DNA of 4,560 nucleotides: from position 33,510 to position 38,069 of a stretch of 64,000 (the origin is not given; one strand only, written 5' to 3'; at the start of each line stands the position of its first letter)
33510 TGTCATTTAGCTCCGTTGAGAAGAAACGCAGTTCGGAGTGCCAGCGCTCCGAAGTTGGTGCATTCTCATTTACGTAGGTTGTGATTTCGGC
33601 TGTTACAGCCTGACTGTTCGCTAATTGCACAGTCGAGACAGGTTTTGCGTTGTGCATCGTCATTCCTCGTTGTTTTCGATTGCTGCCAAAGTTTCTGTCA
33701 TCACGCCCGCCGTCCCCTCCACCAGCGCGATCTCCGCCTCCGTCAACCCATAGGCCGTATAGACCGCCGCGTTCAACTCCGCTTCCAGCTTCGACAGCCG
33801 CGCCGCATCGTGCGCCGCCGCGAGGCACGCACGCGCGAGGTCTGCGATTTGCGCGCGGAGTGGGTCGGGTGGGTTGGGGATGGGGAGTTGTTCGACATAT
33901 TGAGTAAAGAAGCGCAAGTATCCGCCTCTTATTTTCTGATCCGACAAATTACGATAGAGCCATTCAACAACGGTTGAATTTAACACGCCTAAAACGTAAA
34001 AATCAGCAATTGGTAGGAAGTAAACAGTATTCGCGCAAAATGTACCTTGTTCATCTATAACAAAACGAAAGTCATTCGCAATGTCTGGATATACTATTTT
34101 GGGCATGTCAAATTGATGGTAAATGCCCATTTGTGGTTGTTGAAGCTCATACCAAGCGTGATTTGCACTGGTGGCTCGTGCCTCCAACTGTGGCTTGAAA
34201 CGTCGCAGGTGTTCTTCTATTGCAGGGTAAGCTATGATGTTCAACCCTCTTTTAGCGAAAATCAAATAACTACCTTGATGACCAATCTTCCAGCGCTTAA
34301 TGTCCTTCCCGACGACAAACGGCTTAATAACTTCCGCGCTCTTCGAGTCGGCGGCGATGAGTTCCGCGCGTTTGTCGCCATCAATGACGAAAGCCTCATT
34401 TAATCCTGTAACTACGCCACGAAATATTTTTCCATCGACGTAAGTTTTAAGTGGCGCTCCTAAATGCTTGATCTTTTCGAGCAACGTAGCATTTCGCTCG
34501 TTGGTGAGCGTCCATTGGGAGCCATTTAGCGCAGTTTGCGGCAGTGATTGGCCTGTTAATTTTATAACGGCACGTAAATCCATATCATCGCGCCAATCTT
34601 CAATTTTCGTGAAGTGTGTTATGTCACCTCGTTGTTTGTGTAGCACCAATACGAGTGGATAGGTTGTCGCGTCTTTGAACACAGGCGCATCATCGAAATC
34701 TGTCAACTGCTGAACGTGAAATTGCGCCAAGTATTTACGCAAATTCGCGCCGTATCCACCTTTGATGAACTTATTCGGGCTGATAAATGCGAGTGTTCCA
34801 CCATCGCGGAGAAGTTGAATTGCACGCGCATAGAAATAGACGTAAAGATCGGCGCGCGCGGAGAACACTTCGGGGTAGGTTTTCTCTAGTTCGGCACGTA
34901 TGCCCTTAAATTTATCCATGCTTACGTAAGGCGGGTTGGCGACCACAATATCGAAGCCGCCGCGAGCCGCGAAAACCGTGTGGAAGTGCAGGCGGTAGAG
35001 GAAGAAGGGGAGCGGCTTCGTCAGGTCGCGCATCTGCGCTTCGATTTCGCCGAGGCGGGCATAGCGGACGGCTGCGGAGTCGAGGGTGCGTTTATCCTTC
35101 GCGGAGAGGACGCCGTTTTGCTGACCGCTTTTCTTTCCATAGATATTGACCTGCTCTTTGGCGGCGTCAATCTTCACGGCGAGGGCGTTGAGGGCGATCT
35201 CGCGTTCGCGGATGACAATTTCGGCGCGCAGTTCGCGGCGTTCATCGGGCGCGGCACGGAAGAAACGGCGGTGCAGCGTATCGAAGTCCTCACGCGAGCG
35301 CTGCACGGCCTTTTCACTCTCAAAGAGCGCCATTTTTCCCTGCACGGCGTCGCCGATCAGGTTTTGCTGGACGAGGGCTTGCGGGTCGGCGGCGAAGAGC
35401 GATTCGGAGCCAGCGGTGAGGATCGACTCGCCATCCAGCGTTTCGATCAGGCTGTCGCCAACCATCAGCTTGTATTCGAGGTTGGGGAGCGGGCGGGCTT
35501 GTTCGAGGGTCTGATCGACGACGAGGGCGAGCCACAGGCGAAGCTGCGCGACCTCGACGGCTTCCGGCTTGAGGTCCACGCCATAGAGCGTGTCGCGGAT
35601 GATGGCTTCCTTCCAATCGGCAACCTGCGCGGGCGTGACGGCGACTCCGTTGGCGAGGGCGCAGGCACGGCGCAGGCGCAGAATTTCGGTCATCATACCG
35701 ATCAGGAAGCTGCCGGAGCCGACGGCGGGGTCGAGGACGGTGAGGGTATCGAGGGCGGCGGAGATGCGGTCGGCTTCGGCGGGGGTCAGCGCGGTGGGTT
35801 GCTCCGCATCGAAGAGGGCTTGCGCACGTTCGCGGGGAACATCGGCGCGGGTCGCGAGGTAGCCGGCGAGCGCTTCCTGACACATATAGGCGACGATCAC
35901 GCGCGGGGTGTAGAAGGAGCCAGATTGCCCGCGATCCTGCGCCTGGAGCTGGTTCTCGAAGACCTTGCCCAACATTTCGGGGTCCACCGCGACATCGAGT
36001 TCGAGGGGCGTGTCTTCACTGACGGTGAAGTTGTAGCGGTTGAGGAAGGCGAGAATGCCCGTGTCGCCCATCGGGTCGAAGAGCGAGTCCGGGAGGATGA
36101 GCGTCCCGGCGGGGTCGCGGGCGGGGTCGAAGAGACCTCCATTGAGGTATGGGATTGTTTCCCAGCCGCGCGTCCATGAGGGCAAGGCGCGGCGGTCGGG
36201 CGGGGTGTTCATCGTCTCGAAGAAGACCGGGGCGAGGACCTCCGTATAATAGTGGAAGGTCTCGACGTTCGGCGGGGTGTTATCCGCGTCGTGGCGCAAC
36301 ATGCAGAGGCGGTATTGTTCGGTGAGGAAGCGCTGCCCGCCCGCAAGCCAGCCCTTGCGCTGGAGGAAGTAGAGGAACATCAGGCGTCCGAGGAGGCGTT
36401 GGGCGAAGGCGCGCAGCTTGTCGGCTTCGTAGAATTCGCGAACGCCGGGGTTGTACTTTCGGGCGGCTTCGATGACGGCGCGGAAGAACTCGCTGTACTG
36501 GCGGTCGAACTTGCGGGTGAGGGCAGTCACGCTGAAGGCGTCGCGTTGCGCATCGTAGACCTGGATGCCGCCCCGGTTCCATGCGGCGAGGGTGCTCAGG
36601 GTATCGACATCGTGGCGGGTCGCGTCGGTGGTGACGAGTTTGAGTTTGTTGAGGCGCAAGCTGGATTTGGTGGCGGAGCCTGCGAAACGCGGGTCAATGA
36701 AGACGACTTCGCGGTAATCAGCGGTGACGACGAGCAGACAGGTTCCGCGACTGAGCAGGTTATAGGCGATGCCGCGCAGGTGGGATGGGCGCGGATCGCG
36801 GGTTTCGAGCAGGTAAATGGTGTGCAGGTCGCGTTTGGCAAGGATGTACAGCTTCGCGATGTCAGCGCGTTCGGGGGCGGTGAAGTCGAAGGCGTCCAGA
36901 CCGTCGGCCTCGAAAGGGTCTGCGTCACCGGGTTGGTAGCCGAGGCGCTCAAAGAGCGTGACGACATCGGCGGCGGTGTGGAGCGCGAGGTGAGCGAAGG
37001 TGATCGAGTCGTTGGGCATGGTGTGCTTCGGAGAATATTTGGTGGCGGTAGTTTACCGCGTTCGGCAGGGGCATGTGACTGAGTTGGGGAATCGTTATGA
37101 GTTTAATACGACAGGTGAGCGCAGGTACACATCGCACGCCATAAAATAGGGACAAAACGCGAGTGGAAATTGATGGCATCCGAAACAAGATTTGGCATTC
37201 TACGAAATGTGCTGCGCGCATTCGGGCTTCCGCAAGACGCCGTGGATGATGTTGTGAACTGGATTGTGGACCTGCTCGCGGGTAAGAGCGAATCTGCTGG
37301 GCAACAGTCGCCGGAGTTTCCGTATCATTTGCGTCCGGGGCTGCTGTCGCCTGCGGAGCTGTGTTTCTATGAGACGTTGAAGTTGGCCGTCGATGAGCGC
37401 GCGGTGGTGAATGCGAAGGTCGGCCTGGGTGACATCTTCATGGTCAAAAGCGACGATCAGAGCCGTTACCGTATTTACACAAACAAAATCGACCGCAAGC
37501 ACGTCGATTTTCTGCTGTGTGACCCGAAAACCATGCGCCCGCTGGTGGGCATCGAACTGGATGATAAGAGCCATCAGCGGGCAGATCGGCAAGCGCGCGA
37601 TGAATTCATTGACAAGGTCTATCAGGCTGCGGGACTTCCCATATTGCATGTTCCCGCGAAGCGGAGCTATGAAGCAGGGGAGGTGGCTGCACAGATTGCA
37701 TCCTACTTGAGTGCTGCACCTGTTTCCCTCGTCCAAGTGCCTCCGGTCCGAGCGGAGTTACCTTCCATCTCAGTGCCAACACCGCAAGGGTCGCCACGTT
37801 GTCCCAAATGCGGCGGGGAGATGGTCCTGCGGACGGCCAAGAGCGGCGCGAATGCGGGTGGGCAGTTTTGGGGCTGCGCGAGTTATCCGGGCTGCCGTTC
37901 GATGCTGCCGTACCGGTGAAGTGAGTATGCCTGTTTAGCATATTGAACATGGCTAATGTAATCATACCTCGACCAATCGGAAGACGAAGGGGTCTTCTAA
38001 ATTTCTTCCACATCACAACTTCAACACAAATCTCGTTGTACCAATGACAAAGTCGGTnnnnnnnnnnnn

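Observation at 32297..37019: Methyltransferase translationally coupled to a 197-aa unknown and a HEPN-like protein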

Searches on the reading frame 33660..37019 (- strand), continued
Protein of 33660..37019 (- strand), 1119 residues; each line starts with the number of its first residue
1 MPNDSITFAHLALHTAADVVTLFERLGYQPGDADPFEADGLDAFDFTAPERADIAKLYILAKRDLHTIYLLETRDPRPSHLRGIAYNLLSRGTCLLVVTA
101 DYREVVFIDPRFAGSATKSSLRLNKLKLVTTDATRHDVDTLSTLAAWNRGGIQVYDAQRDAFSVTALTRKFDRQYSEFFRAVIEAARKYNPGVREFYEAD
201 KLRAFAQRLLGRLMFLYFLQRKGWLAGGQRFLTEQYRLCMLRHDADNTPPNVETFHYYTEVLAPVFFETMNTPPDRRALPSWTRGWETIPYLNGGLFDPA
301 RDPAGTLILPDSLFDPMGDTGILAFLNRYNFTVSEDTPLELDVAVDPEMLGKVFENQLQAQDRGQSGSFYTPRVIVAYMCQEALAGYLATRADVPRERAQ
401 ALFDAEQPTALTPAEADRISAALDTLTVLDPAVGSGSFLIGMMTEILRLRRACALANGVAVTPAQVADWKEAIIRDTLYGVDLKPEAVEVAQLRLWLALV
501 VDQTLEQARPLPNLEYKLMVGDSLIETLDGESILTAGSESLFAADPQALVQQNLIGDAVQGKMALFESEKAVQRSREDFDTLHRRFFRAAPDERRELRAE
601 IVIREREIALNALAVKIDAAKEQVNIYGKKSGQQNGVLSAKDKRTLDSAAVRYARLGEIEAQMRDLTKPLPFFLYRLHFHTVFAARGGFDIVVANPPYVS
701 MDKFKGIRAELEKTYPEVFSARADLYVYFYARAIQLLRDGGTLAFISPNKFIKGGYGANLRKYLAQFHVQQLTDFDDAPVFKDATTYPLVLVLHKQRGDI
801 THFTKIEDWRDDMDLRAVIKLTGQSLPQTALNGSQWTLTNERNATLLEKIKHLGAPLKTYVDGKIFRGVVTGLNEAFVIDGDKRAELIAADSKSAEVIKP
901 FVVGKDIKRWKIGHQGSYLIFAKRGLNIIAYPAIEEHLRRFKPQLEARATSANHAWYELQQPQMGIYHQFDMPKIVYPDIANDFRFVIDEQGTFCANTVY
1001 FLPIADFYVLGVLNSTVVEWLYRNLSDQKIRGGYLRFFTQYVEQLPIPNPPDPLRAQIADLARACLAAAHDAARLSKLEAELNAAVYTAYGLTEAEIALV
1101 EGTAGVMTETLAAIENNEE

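Call 35: find_encoding_contigs(protein=P0011, flank=10000, max_places=1)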
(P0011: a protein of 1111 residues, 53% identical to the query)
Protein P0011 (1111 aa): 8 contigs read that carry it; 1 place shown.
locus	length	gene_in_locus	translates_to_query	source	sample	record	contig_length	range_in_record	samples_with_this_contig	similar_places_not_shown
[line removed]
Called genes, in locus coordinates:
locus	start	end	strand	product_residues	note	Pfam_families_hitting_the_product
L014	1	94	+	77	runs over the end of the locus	-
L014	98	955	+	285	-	PF01171:ATP_bind_3, PF01507:PAPS_reduct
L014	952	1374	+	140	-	-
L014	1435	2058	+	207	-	-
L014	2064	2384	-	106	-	-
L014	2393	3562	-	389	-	PF13395:HNH_4 (faint)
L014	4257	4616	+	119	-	PF00436:SSB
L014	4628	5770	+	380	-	PF18144:SMODS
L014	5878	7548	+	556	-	PF20273:E2-E1mid (weak), PF00899:ThiF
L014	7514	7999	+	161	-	PF01398:JAB (weak), PF14464:Prok-JAB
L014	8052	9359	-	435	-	PF18145:SAVED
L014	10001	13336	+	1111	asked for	PF02384:N6_Mtase (faint), PF20473:MmeI_Mtase (weak), PF07669:Eco57I, PF12950:TaqI_C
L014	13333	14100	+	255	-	PF18734:HEPN_AbiU2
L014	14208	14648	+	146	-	PF04545:Sigma70_r4 (weak)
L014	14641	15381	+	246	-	-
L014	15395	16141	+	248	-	-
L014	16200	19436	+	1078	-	PF13091:PLDc_2, PF04851:ResIII (faint), PF00176:SNF2-rel_dom (weak), PF00271:Helicase_C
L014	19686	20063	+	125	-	-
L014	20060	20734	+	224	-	-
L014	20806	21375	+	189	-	-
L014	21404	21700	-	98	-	PF00216:Bac_DNA_binding, PF18291:HU-HIG (weak)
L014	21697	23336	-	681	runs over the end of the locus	PF02534:T4SS-DNA_transf, PF10412:TrwB_AAD_bind, PF12696:TraG-D_C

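Call 36: find_encoding_contigs(protein=P0010, flank=10000, max_places=1)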
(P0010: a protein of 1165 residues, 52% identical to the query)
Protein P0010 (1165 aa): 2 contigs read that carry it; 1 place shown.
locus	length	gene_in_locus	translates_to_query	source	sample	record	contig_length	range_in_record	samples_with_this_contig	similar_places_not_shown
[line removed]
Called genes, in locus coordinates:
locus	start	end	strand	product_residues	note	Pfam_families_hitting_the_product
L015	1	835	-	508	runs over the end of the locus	PF00672:HAMP, PF00512:HisKA, PF02518:HATPase_c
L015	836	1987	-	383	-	PF12974:Phosphonate-bd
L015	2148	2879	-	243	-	PF22618:RskA_N (weak), PF10099:RskA_C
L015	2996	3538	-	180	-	PF07638:Sigma70_ECF, PF04542:Sigma70_r2, PF08281:Sigma70_r4_2, PF04545:Sigma70_r4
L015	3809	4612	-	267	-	PF03073:TspO_MBR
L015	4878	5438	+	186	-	-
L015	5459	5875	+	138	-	-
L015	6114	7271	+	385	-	PF00226:DnaJ, PF01556:DnaJ_C, PF15777:Anti-TRAP (faint), PF00684:DnaJ_CXXCXGXG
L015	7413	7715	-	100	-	-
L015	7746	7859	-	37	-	-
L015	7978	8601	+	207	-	PF06445:GyrI-like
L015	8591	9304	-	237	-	-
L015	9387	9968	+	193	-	PF20703:nSTAND1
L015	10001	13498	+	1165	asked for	PF02384:N6_Mtase (faint), PF20473:MmeI_Mtase (faint), PF07669:Eco57I, PF12950:TaqI_C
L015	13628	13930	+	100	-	PF04255:DUF433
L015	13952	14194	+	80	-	-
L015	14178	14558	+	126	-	PF01850:PIN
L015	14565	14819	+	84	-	-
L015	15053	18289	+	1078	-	PF13091:PLDc_2, PF04851:ResIII (faint), PF00176:SNF2-rel_dom, PF00271:Helicase_C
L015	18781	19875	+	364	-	PF07508:Recombinase, PF13408:Zn_ribbon_recom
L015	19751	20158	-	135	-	PF01987:AIM24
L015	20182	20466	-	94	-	PF01987:AIM24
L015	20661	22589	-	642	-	PF12229:PG_binding_4, PF04294:VanW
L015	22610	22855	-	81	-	PF02604:PhdYeFM_antitox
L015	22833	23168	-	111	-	PF05016:ParE_toxin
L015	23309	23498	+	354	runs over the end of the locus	PF21016:RlmN_N, PF04055:Radical_SAM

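Call 38: find_encoding_contigs(protein=P0028, flank=10000, max_places=1)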
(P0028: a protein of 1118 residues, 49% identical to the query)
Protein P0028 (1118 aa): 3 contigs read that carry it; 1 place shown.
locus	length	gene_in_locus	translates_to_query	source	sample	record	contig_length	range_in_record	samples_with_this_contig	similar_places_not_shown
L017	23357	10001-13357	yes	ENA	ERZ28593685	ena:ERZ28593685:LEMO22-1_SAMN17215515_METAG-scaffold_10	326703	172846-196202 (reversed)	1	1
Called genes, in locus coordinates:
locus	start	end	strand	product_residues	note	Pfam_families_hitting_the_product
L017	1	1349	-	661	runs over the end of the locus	PF25174:Beta-prop_THOC3, PF24807:WD40_CDC20-Fz, PF24796:WDR55, PF24817:WD40_WDHD1_1st, PF25175:Beta-prop_WDR5, PF24805:EIF3I, PF25168:Beta-prop_WDR36-Utp21_2nd, PF25391:WD40_Gbeta, +33 more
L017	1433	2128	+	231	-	PF14460:Prok-E2_D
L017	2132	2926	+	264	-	PF00899:ThiF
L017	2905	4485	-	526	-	-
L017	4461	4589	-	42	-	-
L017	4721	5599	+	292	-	PF01171:ATP_bind_3 (weak), PF01507:PAPS_reduct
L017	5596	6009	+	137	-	-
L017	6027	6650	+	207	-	-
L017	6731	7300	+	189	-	-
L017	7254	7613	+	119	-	PF00436:SSB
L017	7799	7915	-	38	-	-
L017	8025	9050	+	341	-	PF23414:Beta-prop_EML_2, PF25175:Beta-prop_WDR5, PF25174:Beta-prop_THOC3, PF24805:EIF3I, PF23381:Beta-prop_IFT122_1st, PF24814:WD40_Prp19, PF24807:WD40_CDC20-Fz, PF25173:Beta-prop_WDR3_1st, +24 more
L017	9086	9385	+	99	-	PF00436:SSB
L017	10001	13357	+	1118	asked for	PF02384:N6_Mtase (faint), PF20473:MmeI_Mtase (weak), PF07669:Eco57I, PF12950:TaqI_C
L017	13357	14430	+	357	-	PF09509:Hypoth_Ymh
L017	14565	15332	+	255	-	PF18734:HEPN_AbiU2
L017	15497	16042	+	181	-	PF13240:Zn_Ribbon_1, PF13248:Zn_ribbon_3 (weak)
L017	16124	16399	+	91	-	-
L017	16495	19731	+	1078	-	PF13091:PLDc_2, PF04851:ResIII (faint), PF00176:SNF2-rel_dom, PF00271:Helicase_C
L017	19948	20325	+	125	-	-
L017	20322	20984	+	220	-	-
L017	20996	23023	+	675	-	PF02534:T4SS-DNA_transf, PF10412:TrwB_AAD_bind, PF12696:TraG-D_C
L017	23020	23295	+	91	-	PF00216:Bac_DNA_binding, PF18291:HU-HIG (weak)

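Call 39: find_encoding_contigs(protein=P0037, flank=10000, max_places=1)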
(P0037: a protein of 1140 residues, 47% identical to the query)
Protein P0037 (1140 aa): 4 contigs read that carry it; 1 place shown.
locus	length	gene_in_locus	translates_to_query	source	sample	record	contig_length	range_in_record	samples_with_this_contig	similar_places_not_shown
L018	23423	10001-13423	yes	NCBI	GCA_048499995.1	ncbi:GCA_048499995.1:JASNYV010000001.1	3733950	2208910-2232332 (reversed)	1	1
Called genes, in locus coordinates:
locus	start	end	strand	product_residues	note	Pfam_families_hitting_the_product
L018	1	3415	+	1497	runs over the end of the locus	PF04480:DUF559, PF02384:N6_Mtase (weak), PF20473:MmeI_Mtase (weak), PF07669:Eco57I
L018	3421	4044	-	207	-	PF01936:NYN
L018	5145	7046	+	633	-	PF13675:PilJ, PF00672:HAMP, PF01590:GAF, PF13185:GAF_2, PF13492:GAF_3, PF07730:HisKA_3, PF13581:HATPase_c_2 (weak), PF02518:HATPase_c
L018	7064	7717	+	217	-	PF00072:Response_reg, PF00196:GerE, PF04545:Sigma70_r4 (weak)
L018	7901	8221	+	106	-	PF08803:ydhR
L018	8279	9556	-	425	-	PF00872:Transposase_mut, PF10551:MULE (faint)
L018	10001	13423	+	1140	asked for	PF20473:MmeI_Mtase (weak), PF07669:Eco57I, PF02384:N6_Mtase, PF12950:TaqI_C (weak)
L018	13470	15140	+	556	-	PF02463:SMC_N, PF11398:DUF2813 (faint), PF13175:AAA_15, PF13476:AAA_23, PF13175:AAA_15, PF13304:AAA_21, PF20469:OLD-like_TOPRIM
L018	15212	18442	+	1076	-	PF13091:PLDc_2, PF04851:ResIII (faint), PF00176:SNF2-rel_dom (weak), PF00271:Helicase_C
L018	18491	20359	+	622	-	PF02463:SMC_N, PF11398:DUF2813 (faint), PF13175:AAA_15, PF13476:AAA_23 (weak), PF13304:AAA_21, PF20469:OLD-like_TOPRIM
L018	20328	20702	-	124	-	PF01609:DDE_Tnp_1, PF13359:DDE_Tnp_4 (weak), PF13586:DDE_Tnp_1_2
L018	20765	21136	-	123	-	PF13340:DUF4096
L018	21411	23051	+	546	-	PF00580:UvrD-helicase, PF13245:AAA_19, PF13604:AAA_30 (faint), PF00580:UvrD-helicase, PF13361:UvrD_C, PF13538:UvrD_C_2 (faint)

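Call 63: search_solved_structures(query=window:33660-37019:-, max_evalue=0.00001)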
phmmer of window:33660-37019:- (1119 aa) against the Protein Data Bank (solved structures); distinct sequences matched with E-value up to 0.00001: 3.
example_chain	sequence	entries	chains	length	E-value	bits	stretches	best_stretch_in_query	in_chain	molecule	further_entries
7lni_A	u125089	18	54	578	1e-34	122.9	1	687-1047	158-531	Site-specific DNA-methyltransferase (adenine-specific)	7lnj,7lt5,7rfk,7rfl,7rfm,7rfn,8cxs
8cxz_A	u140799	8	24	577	1.1e-34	122.8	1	687-1047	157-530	Site-specific DNA-methyltransferase (adenine-specific)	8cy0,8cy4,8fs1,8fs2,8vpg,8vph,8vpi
7qw5_A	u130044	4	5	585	2.6e-23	85.1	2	835-1092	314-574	Modification methylase BseCI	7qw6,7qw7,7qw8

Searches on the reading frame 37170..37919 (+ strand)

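Call 53: search_protein_families(library=pfam, proteins=[window:37170-37919:+], max_evalue=0.001)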
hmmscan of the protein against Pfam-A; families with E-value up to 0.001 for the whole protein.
window:37170-37919:+ (249 aa): 2 families
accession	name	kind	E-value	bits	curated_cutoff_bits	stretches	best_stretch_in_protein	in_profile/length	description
PF10881.14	DUF2726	-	4.1e-30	104.6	24.7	1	58-177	4-124/126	Protein of unknown function (DUF2726)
PF01396.24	Zn_ribbon_Top1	-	3.6e-09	36.7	32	1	211-246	4-34/39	Topoisomerase DNA binding C4 zinc finger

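Call 90: search_protein_families(library=padloc, proteins=[window:37170-37919:+], max_evalue=0.00001)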
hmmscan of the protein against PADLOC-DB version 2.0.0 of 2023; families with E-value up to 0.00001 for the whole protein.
window:37170-37919:+ (249 aa): 0 families
